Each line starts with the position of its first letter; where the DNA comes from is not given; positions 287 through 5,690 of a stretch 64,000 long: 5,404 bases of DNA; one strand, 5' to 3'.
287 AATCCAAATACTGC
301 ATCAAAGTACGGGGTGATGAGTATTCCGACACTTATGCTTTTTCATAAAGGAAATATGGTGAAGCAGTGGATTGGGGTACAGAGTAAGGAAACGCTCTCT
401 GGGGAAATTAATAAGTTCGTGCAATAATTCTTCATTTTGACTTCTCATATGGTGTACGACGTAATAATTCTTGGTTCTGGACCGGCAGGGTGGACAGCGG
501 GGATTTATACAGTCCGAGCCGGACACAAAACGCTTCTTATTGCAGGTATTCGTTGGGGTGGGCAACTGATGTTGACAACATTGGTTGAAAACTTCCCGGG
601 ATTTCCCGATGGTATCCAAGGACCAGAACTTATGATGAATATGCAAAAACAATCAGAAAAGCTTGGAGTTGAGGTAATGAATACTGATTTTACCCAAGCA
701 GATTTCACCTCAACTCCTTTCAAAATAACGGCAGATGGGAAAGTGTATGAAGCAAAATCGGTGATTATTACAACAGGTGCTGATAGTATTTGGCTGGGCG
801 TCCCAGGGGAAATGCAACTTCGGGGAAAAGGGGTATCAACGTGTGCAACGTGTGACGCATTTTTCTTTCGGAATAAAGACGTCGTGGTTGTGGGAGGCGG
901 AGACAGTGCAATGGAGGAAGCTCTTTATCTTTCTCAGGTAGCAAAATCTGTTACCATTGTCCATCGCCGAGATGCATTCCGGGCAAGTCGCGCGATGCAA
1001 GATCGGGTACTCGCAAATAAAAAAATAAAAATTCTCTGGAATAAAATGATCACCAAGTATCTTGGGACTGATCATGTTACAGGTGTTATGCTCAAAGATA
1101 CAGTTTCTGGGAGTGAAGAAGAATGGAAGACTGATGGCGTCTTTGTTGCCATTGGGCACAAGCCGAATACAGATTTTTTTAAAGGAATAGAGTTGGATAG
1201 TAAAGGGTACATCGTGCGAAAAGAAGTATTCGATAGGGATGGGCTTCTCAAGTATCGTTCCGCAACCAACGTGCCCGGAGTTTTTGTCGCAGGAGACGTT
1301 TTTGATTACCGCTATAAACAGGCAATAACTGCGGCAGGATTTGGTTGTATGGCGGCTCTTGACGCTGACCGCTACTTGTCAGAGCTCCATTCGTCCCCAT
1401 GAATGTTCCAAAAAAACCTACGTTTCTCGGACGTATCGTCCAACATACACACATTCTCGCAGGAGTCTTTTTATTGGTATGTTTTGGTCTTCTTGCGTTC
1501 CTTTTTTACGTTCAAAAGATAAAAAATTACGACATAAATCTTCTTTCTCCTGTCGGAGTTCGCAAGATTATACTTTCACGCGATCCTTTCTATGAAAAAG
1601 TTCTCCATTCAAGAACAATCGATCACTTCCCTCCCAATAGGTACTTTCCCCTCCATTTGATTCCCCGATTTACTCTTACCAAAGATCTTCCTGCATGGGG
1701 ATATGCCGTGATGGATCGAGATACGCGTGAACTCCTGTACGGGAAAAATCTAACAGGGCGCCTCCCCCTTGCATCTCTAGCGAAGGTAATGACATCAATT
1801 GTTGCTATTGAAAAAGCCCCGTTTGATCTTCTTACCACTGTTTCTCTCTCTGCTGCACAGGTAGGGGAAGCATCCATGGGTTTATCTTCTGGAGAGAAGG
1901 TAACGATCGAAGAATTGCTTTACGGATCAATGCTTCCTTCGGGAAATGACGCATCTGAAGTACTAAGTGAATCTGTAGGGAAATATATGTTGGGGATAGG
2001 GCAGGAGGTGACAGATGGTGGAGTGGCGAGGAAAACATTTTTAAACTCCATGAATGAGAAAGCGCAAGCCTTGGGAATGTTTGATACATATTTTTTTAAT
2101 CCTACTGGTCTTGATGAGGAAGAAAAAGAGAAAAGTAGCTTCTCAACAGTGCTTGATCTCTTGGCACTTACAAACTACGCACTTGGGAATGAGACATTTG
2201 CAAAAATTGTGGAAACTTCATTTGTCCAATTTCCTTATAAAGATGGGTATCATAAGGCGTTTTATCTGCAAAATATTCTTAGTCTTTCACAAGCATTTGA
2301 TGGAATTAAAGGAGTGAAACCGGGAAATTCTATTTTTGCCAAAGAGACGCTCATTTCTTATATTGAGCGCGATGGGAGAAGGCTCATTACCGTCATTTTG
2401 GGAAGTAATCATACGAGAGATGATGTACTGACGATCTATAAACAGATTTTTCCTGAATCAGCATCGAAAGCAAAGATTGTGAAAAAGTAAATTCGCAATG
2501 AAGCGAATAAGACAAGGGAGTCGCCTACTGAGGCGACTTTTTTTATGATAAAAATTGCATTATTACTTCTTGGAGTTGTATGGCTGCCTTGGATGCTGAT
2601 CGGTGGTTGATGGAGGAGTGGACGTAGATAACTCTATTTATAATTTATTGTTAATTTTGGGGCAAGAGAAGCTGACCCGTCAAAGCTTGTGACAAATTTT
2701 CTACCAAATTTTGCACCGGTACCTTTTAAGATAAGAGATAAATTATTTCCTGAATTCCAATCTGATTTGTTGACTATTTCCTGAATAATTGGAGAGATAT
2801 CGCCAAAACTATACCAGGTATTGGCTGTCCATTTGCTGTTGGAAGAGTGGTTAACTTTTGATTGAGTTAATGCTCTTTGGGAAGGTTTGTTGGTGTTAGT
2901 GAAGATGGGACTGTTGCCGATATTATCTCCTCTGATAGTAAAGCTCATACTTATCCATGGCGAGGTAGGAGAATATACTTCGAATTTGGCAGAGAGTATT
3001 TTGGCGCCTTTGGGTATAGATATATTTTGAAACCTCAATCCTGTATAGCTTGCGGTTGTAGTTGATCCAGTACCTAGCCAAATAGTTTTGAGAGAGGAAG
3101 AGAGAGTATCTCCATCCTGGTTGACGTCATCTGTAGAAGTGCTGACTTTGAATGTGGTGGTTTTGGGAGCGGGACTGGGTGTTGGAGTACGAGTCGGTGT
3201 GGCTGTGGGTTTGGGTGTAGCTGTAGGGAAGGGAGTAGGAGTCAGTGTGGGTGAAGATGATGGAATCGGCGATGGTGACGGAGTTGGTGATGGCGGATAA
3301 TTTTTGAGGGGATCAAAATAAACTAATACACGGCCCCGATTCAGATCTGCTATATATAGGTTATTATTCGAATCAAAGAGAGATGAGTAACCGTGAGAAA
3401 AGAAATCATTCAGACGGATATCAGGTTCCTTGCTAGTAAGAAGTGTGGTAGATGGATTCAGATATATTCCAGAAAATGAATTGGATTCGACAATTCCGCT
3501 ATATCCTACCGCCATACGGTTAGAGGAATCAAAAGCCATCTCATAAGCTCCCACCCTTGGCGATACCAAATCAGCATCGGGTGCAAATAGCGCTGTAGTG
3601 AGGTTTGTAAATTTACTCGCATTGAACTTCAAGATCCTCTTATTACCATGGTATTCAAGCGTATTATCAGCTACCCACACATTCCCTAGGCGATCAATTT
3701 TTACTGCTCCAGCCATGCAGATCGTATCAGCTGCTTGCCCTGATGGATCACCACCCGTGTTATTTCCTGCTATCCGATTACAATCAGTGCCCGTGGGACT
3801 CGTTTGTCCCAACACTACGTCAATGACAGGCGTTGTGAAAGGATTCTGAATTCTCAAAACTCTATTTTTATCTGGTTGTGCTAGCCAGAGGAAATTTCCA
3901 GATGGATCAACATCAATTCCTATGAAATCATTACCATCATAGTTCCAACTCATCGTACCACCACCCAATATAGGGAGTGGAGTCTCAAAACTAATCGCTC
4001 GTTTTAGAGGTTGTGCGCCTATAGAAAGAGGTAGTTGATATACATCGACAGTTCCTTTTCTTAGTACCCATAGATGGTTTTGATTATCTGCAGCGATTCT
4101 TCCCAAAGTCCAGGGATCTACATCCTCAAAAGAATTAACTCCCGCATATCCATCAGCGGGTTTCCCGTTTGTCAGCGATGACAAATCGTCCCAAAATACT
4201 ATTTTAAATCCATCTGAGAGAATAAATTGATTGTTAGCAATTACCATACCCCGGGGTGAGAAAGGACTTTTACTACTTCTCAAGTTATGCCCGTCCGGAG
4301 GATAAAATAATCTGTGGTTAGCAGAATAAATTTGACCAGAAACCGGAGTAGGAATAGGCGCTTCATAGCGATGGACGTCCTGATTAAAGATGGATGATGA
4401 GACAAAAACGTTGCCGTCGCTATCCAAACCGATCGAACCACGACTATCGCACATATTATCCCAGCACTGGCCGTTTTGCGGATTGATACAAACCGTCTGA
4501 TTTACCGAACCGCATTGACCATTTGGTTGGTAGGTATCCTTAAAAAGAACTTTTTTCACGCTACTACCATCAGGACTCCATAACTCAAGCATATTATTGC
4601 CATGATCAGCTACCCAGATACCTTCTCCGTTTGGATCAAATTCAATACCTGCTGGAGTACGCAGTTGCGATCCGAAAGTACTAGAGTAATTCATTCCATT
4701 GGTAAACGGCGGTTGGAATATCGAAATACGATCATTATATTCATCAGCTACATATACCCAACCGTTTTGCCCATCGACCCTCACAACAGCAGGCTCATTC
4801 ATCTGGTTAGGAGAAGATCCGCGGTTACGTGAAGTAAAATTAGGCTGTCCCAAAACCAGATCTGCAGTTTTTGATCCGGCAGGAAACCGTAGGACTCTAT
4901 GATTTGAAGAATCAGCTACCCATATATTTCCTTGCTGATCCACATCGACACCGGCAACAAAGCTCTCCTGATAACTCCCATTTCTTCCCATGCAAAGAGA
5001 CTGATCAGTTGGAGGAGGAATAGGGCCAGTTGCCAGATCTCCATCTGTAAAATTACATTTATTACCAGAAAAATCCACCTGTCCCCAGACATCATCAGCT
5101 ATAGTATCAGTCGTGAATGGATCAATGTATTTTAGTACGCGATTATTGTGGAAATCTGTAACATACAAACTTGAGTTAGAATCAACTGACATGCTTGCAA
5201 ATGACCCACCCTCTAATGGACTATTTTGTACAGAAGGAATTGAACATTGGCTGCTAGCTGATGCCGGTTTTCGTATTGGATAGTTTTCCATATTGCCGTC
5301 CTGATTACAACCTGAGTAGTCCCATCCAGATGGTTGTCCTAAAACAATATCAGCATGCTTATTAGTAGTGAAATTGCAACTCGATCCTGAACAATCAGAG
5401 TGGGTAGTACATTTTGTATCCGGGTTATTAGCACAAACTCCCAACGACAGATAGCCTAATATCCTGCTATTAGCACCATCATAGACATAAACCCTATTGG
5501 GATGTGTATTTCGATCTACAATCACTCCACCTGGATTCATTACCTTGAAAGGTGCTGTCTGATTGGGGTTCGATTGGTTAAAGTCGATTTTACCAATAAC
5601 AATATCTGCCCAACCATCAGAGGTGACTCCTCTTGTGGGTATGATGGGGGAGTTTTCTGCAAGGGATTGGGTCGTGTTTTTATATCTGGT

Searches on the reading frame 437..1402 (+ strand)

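Call 75: search_protein_families(library=pfam, proteins=[window:437-1402:+], max_evalue=0.0001)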
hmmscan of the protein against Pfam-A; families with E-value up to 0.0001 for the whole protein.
window:437-1402:+ (321 aa): 8 families
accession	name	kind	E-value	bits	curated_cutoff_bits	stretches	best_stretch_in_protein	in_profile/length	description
PF07992.20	Pyr_redox_2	-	2.7e-51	175.2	26.1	1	7-300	1-288/291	Pyridine nucleotide-disulphide oxidoreductase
PF13738.12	Pyr_redox_3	-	2.6e-20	73.3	30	1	83-286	102-305/305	Pyridine nucleotide-disulphide oxidoreductase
PF00070.33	Pyr_redox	-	1.6e-15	57.8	22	1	149-221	2-81/82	Pyridine nucleotide-disulphide oxidoreductase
PF01134.28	GIDA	-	4.8e-09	36.2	22.1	0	8-36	1-29/391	Glucose inhibited division protein A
PF03486.20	HI0933_like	-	4e-08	33.4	50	0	8-36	2-30/244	HI0933-like protein Rossmann domain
PF12831.13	FAD_oxidored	-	1.1e-07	32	27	1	8-52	1-45/416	FAD dependent oxidoreductase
PF00890.30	FAD_binding_2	-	1.5e-07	31.4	20.4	0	8-37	1-30/414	FAD binding domain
PF01946.23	Thi4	-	1.8e-05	24.6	26.2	0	3-36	14-48/235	Thi4 family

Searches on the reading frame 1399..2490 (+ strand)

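Call 75: search_protein_families(library=pfam, proteins=[window:1399-2490:+], max_evalue=0.0001)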
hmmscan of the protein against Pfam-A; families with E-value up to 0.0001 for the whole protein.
window:1399-2490:+ (363 aa): 2 families
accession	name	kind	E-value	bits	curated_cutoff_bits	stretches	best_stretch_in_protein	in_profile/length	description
PF00768.25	Peptidase_S11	-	3e-31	109.1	27.6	1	97-336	10-237/239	D-alanyl-D-alanine carboxypeptidase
PF13354.11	Beta-lactamase2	-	2.1e-05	24.4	22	1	102-218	2-121/214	Beta-lactamase enzyme family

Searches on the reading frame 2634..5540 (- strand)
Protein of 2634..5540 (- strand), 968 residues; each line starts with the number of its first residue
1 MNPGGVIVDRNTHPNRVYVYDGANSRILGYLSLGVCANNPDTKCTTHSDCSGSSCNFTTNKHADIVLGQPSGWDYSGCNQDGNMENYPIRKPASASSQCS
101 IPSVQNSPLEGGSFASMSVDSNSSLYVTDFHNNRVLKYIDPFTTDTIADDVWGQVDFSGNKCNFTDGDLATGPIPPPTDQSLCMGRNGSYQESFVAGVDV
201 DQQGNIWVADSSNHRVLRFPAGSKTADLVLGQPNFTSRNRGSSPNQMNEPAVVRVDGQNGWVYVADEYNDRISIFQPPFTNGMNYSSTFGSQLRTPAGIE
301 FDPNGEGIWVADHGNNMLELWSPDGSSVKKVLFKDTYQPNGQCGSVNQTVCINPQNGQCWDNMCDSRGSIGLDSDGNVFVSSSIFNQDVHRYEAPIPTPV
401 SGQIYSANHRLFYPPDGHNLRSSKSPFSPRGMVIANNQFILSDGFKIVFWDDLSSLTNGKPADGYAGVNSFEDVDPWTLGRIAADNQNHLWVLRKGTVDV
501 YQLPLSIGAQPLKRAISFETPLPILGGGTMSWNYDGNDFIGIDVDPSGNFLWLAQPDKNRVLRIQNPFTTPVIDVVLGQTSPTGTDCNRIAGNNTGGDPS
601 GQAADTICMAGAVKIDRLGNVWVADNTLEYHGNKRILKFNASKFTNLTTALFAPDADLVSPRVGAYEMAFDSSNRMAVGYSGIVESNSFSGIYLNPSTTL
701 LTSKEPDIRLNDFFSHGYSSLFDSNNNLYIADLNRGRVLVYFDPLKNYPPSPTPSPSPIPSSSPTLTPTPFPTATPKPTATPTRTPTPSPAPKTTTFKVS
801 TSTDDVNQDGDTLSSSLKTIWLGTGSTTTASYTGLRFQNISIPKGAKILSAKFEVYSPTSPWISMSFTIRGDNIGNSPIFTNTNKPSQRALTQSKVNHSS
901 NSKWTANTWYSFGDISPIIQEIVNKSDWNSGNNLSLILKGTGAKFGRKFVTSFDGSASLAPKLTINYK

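Call 75: search_protein_families(library=pfam, proteins=[window:2634-5540:-], max_evalue=0.0001)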
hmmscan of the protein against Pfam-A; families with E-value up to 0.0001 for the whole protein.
window:2634-5540:- (968 aa): 2 families
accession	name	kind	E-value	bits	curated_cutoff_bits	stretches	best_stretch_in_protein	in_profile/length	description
PF01436.27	NHL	-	1.5e-23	82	20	1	196-219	5-28/28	NHL repeat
PF08450.18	SGL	-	6.4e-05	23.1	26.3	0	197-232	188-224/246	SMP-30/Gluconolactonase/LRE-like region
